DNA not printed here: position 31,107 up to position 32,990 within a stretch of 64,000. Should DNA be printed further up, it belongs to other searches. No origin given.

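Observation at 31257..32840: PRT-like / HAD-hydrolase fusion protein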

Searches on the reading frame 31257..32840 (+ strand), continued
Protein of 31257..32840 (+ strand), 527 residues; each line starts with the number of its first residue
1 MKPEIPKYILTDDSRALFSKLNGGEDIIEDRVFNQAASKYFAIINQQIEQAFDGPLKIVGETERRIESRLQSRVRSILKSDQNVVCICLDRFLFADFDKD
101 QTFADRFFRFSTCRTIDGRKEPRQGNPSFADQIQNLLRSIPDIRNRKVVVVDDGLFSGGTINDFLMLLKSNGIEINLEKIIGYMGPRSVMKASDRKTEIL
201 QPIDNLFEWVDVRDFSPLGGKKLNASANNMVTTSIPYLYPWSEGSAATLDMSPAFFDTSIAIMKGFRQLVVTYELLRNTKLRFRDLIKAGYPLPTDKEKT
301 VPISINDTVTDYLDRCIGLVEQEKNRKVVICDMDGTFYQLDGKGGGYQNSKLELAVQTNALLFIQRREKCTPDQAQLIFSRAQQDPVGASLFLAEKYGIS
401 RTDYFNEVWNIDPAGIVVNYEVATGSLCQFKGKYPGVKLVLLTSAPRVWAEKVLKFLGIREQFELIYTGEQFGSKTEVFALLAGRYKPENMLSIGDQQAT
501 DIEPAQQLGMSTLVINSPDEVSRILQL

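Call 14: find_encoding_contigs(protein=P0030, flank=7000, max_places=1)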
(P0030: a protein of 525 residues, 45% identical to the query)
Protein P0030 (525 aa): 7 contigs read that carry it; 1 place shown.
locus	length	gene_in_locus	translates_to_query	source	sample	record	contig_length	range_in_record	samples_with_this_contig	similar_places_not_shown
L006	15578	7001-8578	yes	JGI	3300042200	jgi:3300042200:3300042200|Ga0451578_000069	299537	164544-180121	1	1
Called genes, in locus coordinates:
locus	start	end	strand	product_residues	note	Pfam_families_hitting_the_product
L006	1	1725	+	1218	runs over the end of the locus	-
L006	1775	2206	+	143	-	PF01243:PNPOx_N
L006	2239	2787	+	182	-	-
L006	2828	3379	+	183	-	PF03358:FMN_red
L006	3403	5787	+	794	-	PF00479:G6PD_N, PF02781:G6PD_C, PF03446:NAD_binding_2, PF00393:6PGD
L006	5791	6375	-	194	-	PF10099:RskA_C (weak)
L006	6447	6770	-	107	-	-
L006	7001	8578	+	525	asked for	PF13419:HAD_2 (faint), PF00702:Hydrolase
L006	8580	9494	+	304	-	PF01156:IU_nuc_hydro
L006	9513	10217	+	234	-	PF00977:His_biosynth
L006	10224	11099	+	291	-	-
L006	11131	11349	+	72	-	-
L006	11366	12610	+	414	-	PF04773:FecR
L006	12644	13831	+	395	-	PF04773:FecR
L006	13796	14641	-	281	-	PF01063:Aminotran_4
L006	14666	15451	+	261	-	-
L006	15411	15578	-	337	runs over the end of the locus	PF01170:UPF0020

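Call 15: find_encoding_contigs(protein=P0074, flank=7000, max_places=1)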
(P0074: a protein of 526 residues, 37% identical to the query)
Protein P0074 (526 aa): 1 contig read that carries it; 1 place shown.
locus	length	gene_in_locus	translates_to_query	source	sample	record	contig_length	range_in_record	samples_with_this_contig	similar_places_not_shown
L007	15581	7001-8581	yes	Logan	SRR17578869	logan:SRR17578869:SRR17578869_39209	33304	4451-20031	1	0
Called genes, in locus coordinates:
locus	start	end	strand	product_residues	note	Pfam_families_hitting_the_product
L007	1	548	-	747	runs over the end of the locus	PF00133:tRNA-synt_1, PF09334:tRNA-synt_1g, PF13603:tRNA-synt_1_2, PF00133:tRNA-synt_1, PF08264:Anticodon_1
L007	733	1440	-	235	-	PF00005:ABC_tran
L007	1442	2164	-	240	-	PF00528:BPD_transp_1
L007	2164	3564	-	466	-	PF00884:Sulfatase, PF01663:Phosphodiest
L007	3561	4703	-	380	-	PF00884:Sulfatase, PF01663:Phosphodiest, PF02995:DUF229 (weak), PF16347:SGSH_C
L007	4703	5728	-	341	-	PF04069:OpuAC (weak), PF09084:NMT1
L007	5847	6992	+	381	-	PF01411:tRNA-synt_2c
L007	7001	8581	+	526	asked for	PF00702:Hydrolase, PF12710:HAD (faint), PF13419:HAD_2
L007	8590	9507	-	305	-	PF01784:DUF34_NIF3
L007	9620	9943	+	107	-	PF04993:TfoX_N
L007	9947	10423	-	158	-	PF03073:TspO_MBR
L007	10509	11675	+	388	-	PF00704:Glyco_hydro_18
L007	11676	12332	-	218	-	-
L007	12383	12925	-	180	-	PF08002:DUF1697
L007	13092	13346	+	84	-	-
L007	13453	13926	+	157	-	PF20603:Bact_hydrolase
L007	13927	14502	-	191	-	PF00085:Thioredoxin, PF00578:AhpC-TSA (weak), PF13098:Thioredoxin_2, PF14595:Thioredoxin_9 (faint), PF08534:Redoxin (faint), PF13905:Thioredoxin_8 (weak), PF05768:Glrx-like (faint), PF00462:Glutaredoxin, +1 more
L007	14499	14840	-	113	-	PF03551:PadR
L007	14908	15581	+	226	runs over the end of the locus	PF00702:Hydrolase, PF13419:HAD_2 (weak)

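Call 16: predict_structure(alignment_id=A1)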
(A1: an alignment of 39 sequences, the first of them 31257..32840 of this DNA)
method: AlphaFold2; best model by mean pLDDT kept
length: 527 residues; sequences in the alignment: 39
mean_pLDDT: 94.3   pTM: 0.90
mean pLDDT of the five models: 94.3, 94.0, 93.9, 93.0, 92.8
residues with pLDDT >= 90: 469; 70-90: 55; 50-70: 2; < 50: 1
segments of 3 or more residues with pLDDT < 50: none
pLDDT, mean of each block of 10 residues (from residue 1): 83 92 80 96 96 91 93 96 96 87 93 93 95 95 96 90 93 93 91 86 93 96 95 98 96 97 98 95 96 97 97 98 98 95 93 97 97 97 91 93 94 96 97 97 95 98 94 91 97 97 97 96 93
secondary structure, 60 per line:
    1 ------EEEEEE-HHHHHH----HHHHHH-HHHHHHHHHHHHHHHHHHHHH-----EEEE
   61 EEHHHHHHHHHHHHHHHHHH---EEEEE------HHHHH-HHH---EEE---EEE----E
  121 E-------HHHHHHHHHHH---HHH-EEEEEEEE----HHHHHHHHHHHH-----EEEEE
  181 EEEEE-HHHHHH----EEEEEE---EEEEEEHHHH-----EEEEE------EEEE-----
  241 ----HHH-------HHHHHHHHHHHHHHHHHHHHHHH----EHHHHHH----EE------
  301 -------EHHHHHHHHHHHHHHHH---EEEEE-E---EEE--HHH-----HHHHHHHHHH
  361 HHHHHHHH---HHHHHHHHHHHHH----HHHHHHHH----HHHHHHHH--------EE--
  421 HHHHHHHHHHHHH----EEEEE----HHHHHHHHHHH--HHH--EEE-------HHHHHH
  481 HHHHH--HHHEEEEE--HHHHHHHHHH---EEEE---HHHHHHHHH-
elements in order: E7-12 H14-19 H24-29 H31-51 E57-62 H63-80 E84-88 H95-99 E107-109 E113-115 H129-139 E147-154 H159-170 E176-185 H187-192 E197-202 E206-211 H212-215 E221-225 E232-235 H255-277 H283-288 H309-324 E328-332 E338-340 H351-368 H372-384 H389-396 H401-408 H421-433 E438-442 H447-457 E465-467 H475-485 E491-495 H498-507 E511-514 H518-526

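Call 19: fold_search(model_id=the predicted structure, library=pdb)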
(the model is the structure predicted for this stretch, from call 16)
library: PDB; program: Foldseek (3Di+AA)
matches with E <= 10: 1165; with E <= 0.001: 60
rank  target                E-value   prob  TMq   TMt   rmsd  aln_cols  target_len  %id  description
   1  4knw_B                6.1e-06  1.00  0.25  0.47   6.9       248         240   16  The crystal structure of human HDHD4 IN COMPLEX WITH MAGNESIUM AND THE PHOSPHATE MIMETIC VANADATE (released 2013-06-26)
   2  4knw_A                9.1e-06  1.00  0.24  0.45   7.1       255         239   14  The crystal structure of human HDHD4 IN COMPLEX WITH MAGNESIUM AND THE PHOSPHATE MIMETIC VANADATE (released 2013-06-26)
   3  9eqd                  1.1e-05  1.00  0.25  0.49   7.2       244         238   17  Crystal structure of an engineered enzyme containing a genetically encoded thiourea, CT1.5 (released 2025-10-01)
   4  1x42                  1.3e-05  1.00  0.25  0.51   7.3       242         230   18  Crystal structure of a haloacid dehalogenase family protein (PH0459) from Pyrococcus horikoshii OT3 (released 2005-11-12)
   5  3onn                  1.4e-05  1.00  0.29  0.55   5.2       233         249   18  Crystal structure of 5'-nucleotidase SDT1 from saccharomyces cerevisiae (released 2011-03-02)
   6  7ef6                  1.7e-05  1.00  0.29  0.57   5.2       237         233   16  Crystal Structure of Xanthosine monophosphate phosphatase in the unliganded state (released 2021-11-03)
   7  3kbb                  1.8e-05  1.00  0.24  0.52   6.2       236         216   19  Crystal structure of putative beta-phosphoglucomutase from Thermotoga maritima (released 2009-11-17)
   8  7ef7                  2.0e-05  1.00  0.28  0.54   5.5       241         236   14  Crystal Structure of Xanthosine monophosphate phosphatase complex with XMP (released 2021-11-03)
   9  6q7p                  2.0e-05  1.00  0.26  0.52   5.9       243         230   17  Crystal structure of OE1.2 (released 2019-06-05)
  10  6z1k                  2.0e-05  1.00  0.24  0.49   7.5       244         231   16  A de novo Enzyme for the Morita-Baylis-Hillman Reaction BH32.6 (released 2021-08-25)
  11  2go7_C                2.2e-05  1.00  0.24  0.52   6.3       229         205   20  CRYSTAL STRUCTURE OF A HYDROLASE FROM HALOACID DEHALOGENASE-LIKE FAMILY (SP_2064) FROM STREPTOCOCCUS PNEUMONIAE TIGR4  (released 2006-05-23)
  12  4knw_C                2.8e-05  1.00  0.22  0.42  11.0       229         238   16  The crystal structure of human HDHD4 IN COMPLEX WITH MAGNESIUM AND THE PHOSPHATE MIMETIC VANADATE (released 2013-06-26)
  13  2go7_D                3.0e-05  1.00  0.25  0.54   6.0       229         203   20  CRYSTAL STRUCTURE OF A HYDROLASE FROM HALOACID DEHALOGENASE-LIKE FAMILY (SP_2064) FROM STREPTOCOCCUS PNEUMONIAE TIGR4  (released 2006-05-23)
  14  8bp1                  3.3e-05  1.00  0.24  0.49   7.0       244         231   16  Crystal structure of BHMeHis1.0, an engineered enzyme for the Morita-Baylis-Hillman reaction (released 2024-02-28)
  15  3ddh_A                3.7e-05  1.00  0.25  0.50   6.9       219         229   16  The structure of a putative haloacid dehalogenase-like family hydrolase from Bacteroides thetaiotaomicron VPI-5482 (released 2008-09-30)
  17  3opx                  6.9e-05  1.00  0.29  0.56   5.1       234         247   18  Crystal structure of pyrimidine 5 -nucleotidase SDT1 from Saccharomyces cerevisiae complexed with uridine 5'-monophospha (released 2011-03-02)
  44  7shg_A                2.5e-04  1.00  0.27  0.24   7.5       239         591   14  Polysaccharide ribofuranosyl transferase from Thermobacillus composti (released 2022-03-02)
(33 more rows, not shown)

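Call 20: search_protein_families(library=pfam, alignment_id=A1, max_evalue=0.01)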
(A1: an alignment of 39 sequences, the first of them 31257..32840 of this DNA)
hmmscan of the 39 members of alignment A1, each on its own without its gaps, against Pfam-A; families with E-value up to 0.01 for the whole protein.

A. member 1, window:31257-32840:+ (527 aa): 5 families
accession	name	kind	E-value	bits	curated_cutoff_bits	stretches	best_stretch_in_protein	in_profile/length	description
PF00702.32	Hydrolase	-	4.9e-10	40.6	26.4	1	327-509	2-191/191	haloacid dehalogenase-like hydrolase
PF13419.12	HAD_2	-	4.5e-07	30.6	23.8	1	436-514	95-177/178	Haloacid dehalogenase-like hydrolase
PF00156.33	Pribosyltran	-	4.9e-07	29.6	26.3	1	130-174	70-116/158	Phosphoribosyl transferase domain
PF13242.12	Hydrolase_like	-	0.0011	19.3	22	1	485-515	18-48/75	HAD-hyrolase-like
PF12710.13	HAD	-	0.0021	19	27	1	428-477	94-149/189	haloacid dehalogenase-like hydrolase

B. families by the number of members that match (of 39 scanned): 10 families
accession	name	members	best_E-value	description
PF00156.33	Pribosyltran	38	5.6e-08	Phosphoribosyl transferase domain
PF00702.32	Hydrolase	36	1.5e-14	haloacid dehalogenase-like hydrolase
PF13419.12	HAD_2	36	4.2e-12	Haloacid dehalogenase-like hydrolase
PF13242.12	Hydrolase_like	27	2.3e-06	HAD-hyrolase-like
PF24390.1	PRTase-CE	19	8.8e-06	PRTase-CE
PF12710.13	HAD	16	2.6e-08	haloacid dehalogenase-like hydrolase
PF14681.12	UPRTase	3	0.00024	Uracil phosphoribosyltransferase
PF09419.16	PGP_phosphatase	2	0.0011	Mitochondrial PGP phosphatase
PF13344.12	Hydrolase_6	1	0.0065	Haloacid dehalogenase-like hydrolase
PF03031.24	NIF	1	0.0099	NLI interacting factor-like phosphatase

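Call 50: search_protein_families(library=ncbifam, alignment_id=A1, max_evalue=0.001)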
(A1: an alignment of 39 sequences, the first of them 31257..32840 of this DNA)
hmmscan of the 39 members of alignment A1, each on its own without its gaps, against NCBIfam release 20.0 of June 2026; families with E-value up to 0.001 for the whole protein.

A. member 1, window:31257-32840:+ (527 aa): 4 families
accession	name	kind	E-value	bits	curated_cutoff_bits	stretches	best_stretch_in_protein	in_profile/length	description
TIGR02253.1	CTE7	subfamily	1.4e-08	34.8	169.75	1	427-517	103-196/221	TIGR02253 family HAD-type hydrolase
TIGR01993.1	Pyr-5-nucltdase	equivalog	2.8e-07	30.5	142.9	1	328-512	2-180/183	pyrimidine 5'-nucleotidase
NF009695.0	PRK13222.1-2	equivalog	3.1e-05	23.6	225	1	418-513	94-191/226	phosphoglycolate phosphatase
TIGR01549.1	HAD-SF-IA-v1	subfamily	0.00079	19.9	23.3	0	435-509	75-149/149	HAD-IA family hydrolase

B. families by the number of members that match (of 39 scanned): 38 families (the first 25 are shown)
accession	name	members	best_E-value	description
TIGR01993.1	Pyr-5-nucltdase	35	4.7e-14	pyrimidine 5'-nucleotidase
TIGR02253.1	CTE7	34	5.4e-12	TIGR02253 family HAD-type hydrolase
NF009695.0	PRK13222.1-2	24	8.9e-10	phosphoglycolate phosphatase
TIGR01549.1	HAD-SF-IA-v1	21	1.6e-07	HAD-IA family hydrolase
TIGR01460.1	HAD-SF-IIA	18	2.2e-06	HAD-IIA family hydrolase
NF003549.0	PRK05205.1-5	15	3e-05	bifunctional pyr operon transcriptional regulator/uracil phosphoribosyltransferase PyrR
TIGR02252.1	DREG-2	13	5.8e-06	HAD hydrolase, REG-2-like, family IA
TIGR02254.1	YjjG_YfnB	10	1.8e-06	YjjG family noncanonical pyrimidine nucleotidase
TIGR01662.1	HAD-SF-IIIA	9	1.8e-05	HAD-IIIA family hydrolase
NF002620.0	PRK02277.1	9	7.6e-05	orotate phosphoribosyltransferase-like protein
TIGR01668.1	YqeG_hyp_ppase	7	7.6e-06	YqeG family HAD IIIA-type phosphatase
TIGR01428.1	HAD_type_II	5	8.1e-07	haloacid dehalogenase type II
TIGR01449.2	PGP_bact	5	4.5e-06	phosphoglycolate phosphatase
NF002095.0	PRK00934.1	5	4.6e-06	ribose-phosphate diphosphokinase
TIGR00201.1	comF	5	6.4e-06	ComF family protein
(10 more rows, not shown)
